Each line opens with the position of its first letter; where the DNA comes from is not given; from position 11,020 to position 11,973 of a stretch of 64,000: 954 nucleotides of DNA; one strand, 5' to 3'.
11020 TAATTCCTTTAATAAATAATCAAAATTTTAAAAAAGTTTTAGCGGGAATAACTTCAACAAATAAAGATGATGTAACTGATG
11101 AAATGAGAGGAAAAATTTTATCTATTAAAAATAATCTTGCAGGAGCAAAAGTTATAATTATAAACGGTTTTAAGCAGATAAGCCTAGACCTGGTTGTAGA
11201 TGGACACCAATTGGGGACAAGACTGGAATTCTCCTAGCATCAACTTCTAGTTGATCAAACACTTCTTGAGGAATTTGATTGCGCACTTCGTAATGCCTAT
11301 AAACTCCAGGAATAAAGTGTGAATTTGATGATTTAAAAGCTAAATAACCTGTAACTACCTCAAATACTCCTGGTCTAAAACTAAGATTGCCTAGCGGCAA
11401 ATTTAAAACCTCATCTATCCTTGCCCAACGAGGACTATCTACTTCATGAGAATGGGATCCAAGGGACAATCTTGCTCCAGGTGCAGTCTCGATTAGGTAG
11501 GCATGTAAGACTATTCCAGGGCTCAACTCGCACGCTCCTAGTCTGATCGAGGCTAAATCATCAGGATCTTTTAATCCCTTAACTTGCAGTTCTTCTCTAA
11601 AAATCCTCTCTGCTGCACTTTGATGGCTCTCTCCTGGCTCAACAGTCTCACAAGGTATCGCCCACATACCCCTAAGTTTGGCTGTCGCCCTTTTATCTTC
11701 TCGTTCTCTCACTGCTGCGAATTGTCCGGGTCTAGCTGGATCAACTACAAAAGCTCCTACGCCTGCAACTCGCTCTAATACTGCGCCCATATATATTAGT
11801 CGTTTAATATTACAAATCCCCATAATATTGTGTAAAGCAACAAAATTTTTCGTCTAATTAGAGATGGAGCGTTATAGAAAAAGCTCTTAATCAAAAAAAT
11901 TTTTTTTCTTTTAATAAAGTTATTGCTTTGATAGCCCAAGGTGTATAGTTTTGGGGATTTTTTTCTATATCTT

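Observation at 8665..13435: Isoprenoid gene cluster: UppS, isopentenyl-phosphate kinase, a Nudix hydrolase, an IDI-1-like protein and IspH, with no other MEP or mevalonate genes in view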

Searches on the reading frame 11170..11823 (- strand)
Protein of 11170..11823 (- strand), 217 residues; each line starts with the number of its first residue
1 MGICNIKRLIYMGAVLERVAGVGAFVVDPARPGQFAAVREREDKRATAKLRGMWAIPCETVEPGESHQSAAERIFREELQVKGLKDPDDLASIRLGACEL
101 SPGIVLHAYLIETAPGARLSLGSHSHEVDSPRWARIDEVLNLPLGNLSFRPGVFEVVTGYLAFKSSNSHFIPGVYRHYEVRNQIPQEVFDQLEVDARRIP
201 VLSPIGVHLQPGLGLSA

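Call 3: search_protein_families(library=pfam, proteins=[window:11170-11823:-], max_evalue=0.01)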
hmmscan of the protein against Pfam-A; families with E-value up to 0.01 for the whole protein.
window:11170-11823:- (217 aa): 1 family
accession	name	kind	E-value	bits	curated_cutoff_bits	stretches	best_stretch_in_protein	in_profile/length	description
PF00293.34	NUDIX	-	7.8e-11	42.6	21.1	1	19-142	3-121/134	NUDIX domain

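Call 4: search_protein_families(library=ncbifam, proteins=[window:11170-11823:-], max_evalue=0.01)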
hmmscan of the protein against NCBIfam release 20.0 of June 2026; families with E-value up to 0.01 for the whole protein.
window:11170-11823:- (217 aa): 3 families
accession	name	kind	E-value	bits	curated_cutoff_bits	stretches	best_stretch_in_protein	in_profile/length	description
NF041652.1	Nud_hyd_Dein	equivalog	1e-05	25.8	200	1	32-139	24-127/152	Nudix hydrolase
NF007834.0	PRK10546.1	equivalog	0.00012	21.9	156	1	46-119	24-94/135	pyrimidine (deoxy)nucleoside triphosphate diphosphatase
NF001938.0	PRK00714.1-5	equivalog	0.0003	20.2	116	0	21-82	15-75/172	RNA pyrophosphohydrolase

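Call 53: search_solved_structures(query=window:11170-11823:-, max_evalue=1, show_alignments=2)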
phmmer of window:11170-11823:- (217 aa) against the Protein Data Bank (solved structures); distinct sequences matched with E-value up to 1: 8.
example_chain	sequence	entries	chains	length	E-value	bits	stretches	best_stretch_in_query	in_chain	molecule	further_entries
5zrc_A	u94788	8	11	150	5.2e-05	26.3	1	46-142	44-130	Putative mutator protein MutT2/NUDIX hydrolase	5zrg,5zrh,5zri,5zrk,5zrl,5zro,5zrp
1sjy_A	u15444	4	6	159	0.015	18.3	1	48-121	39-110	MutT/nudix family protein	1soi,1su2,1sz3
2rrk_A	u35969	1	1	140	0.033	17.1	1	46-145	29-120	CTP pyrophosphohydrolase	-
4hvy_A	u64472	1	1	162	0.042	16.8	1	46-93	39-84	Nucleoside diphosphate-linked moiety X motif 18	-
3gg6_A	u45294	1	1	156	0.23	14.3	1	46-93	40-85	Nucleoside diphosphate-linked moiety X motif 18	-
7ef9_A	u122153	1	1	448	0.25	14.3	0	41-71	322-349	Adenine DNA glycosylase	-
7ef8_A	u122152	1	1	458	0.26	14.2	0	41-71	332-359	Adenine DNA glycosylase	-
3r03_A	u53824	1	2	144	0.63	12.9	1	48-81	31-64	NUDIX hydrolase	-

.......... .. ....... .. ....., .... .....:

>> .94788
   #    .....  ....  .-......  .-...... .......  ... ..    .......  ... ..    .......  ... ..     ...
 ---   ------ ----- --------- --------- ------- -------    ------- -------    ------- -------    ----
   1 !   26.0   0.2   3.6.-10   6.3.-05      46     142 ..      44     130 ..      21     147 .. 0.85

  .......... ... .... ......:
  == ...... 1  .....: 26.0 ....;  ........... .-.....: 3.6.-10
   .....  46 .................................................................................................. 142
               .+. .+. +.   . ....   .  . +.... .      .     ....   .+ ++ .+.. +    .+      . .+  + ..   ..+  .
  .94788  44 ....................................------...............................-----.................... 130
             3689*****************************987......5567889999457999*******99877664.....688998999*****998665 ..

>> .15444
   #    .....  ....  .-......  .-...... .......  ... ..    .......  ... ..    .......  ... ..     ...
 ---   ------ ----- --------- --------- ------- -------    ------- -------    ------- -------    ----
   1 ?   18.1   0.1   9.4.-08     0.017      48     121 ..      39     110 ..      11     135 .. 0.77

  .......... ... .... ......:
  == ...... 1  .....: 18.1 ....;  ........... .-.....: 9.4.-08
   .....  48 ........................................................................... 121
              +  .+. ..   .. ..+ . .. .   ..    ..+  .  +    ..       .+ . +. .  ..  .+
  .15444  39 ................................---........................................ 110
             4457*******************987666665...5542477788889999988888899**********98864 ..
